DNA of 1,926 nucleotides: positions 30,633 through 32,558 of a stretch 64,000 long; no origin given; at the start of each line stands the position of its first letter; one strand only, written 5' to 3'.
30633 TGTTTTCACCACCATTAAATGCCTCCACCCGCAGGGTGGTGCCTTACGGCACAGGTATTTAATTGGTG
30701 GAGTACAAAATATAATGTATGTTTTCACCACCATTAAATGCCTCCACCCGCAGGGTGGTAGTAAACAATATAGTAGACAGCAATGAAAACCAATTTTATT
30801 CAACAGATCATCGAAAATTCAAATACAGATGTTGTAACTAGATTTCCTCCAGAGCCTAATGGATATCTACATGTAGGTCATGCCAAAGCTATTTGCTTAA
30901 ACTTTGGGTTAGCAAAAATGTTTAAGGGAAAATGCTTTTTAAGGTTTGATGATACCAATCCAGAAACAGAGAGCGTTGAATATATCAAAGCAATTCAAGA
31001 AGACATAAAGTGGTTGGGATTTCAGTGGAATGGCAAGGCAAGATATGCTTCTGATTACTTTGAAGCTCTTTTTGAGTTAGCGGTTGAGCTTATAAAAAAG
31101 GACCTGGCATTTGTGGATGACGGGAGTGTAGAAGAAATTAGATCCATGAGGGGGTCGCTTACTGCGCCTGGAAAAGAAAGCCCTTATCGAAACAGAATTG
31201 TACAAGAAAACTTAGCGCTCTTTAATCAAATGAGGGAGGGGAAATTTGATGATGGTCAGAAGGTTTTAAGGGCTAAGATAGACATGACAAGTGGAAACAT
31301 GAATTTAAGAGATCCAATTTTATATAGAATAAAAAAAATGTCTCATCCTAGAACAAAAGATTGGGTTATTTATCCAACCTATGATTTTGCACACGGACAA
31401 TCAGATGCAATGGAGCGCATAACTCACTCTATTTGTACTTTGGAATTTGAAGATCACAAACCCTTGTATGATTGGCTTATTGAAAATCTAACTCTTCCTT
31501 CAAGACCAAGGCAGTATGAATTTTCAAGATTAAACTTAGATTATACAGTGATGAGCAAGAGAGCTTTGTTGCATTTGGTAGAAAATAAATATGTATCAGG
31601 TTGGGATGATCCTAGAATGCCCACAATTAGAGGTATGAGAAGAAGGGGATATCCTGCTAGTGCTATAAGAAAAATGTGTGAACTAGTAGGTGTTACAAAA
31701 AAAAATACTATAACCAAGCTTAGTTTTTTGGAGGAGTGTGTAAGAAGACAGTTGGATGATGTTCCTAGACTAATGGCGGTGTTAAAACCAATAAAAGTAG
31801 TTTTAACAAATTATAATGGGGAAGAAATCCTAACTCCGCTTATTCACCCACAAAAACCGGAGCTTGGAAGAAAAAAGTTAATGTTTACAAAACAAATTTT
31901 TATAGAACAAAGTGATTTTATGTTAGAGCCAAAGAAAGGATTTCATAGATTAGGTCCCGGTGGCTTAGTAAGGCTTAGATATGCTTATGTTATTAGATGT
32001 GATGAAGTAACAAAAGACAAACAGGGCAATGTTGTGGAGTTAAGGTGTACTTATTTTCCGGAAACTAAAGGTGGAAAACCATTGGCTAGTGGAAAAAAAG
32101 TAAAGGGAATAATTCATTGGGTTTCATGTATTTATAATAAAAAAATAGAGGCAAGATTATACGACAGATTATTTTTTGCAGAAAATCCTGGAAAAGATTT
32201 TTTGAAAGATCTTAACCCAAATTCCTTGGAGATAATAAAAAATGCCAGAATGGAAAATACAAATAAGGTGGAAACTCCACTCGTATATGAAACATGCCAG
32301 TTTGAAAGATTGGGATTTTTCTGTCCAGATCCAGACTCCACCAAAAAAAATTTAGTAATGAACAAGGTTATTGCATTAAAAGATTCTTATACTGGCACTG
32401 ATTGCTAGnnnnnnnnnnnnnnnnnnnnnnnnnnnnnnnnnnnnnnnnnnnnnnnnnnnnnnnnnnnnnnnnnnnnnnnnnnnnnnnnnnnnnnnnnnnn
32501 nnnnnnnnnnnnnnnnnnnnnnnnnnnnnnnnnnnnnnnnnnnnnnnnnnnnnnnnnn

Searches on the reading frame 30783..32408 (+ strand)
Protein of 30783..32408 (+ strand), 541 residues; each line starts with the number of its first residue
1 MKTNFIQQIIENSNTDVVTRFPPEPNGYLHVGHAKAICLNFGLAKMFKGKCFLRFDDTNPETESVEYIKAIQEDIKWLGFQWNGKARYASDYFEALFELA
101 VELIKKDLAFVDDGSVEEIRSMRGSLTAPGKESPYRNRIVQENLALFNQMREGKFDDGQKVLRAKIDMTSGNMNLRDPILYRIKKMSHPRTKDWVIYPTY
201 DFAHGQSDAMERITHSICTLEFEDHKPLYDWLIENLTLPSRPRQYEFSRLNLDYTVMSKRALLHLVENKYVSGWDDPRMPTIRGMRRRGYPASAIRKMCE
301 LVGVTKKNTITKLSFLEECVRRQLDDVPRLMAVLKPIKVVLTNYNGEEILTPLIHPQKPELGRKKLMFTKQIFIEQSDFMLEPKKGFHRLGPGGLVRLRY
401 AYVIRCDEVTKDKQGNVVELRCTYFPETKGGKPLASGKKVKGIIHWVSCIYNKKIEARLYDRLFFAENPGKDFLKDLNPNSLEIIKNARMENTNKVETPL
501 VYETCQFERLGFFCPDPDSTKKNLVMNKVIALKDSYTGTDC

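Call 15: search_protein_families(library=pfam, proteins=[window:30783-32408:+])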
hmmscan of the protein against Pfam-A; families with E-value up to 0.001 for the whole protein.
window:30783-32408:+ (541 aa): 3 families
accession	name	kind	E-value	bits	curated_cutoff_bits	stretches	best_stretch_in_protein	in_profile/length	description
PF00749.27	tRNA-synt_1c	-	8.8e-103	343.9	23.4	1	17-325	2-313/314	tRNA synthetases class I (E and Q), catalytic domain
PF03950.23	tRNA-synt_1c_C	-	4.8e-27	94.5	23.9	1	328-424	2-90/91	tRNA synthetases class I (E and Q), anti-codon binding domain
PF20974.2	tRNA-synt_1c_C2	-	6e-16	59.3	23.9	1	443-516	1-69/69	tRNA synthetases class I (E and Q), anti-codon binding domain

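Call 16: find_related_loci(query=window:30783-32408:+, collection=genome_contigs, flank=10000)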
Query window:30783-32408:+ (541 aa) in genome_contigs; peptide patterns used: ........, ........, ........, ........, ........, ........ (x = any residue, [..] = any of these).
600 stretches matched a pattern (row limit reached: there are more); 599 encode a relative of the query (tblastn E <= 1e-3); the best 80 are kept; 80 distinct loci.
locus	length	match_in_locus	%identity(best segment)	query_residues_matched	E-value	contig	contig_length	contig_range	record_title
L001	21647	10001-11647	56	1-537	0e+0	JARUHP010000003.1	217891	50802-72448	Deltaproteobacteria bacterium IMCC39146 NODE_3_length_217891_cov_58.567353, whole genome shotgun sequence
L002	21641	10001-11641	55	4-537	0e+0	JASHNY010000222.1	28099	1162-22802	MAG: Alphaproteobacteria bacterium isolate JOPF009 JOPF_A072_contig_57963, whole genome shotgun sequence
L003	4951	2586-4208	55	4-537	0e+0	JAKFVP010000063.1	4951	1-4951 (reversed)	MAG: Bradyrhizobium sp. isolate D3_Bin_4 D3_0004916, whole genome shotgun sequence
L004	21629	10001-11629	55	4-537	0e+0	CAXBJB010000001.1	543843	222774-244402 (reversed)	MAG TPA_asm: uncultured Alphaproteobacteria bacterium isolate ERR2762157_binner12_Refined_11 genome assembly, contig: ER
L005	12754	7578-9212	55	4-537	0e+0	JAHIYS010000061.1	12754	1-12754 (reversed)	MAG: Gammaproteobacteria bacterium isolate Modern_marine.mb.132 Modern_marine.mb.132_k141_672895, whole genome shotgun s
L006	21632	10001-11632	54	2-537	0e+0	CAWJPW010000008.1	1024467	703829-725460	MAG: uncultured Acidobacteriota bacterium isolate MFD02923.bin.1.132 genome assembly, contig: contig_7840, whole genome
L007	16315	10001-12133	54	4-537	0e+0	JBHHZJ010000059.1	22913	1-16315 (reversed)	MAG: Kiloniellaceae bacterium isolate Maj_1_bin.32 NODE_958_length_22913_cov_17.037274, whole genome shotgun sequence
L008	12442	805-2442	54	3-537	0e+0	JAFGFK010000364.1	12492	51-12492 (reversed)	MAG: Candidatus Sumerlaeota bacterium isolate Zod_Metabat.1312 k87_9009784, whole genome shotgun sequence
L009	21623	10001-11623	57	4-537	0e+0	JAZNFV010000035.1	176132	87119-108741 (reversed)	MAG: Tidjanibacter sp. isolate T1900044711_TS20190177.MAGScoT_cleanbin_000007 SGB_1833_k141_1272566, whole genome shotgu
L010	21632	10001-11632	54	4-536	0e+0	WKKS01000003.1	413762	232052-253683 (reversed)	MAG: Geobacter sp. isolate H7geo H7geo_contig_3, whole genome shotgun sequence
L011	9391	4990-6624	55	3-537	0e+0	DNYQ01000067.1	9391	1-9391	MAG TPA_asm: Syntrophaceae bacterium isolate UBA8930 contig_6824, whole genome shotgun sequence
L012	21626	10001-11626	53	4-537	0e+0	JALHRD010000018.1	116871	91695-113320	MAG: Xanthobacteraceae bacterium isolate maxbin.090 c_000000001038, whole genome shotgun sequence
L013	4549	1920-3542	55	4-537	0e+0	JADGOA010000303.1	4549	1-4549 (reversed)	MAG: Thermoanaerobaculia bacterium isolate Chersky.15_12 contig-100_17799, whole genome shotgun sequence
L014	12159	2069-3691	55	4-537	0e+0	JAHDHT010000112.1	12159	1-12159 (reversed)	MAG: Chitinophagales bacterium isolate MAG-76 RZ_14966, whole genome shotgun sequence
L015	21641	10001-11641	54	3-535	0e+0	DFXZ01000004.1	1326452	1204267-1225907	MAG TPA_asm: Bdellovibrio sp. UBA4095 UBA4095_contig_967, whole genome shotgun sequence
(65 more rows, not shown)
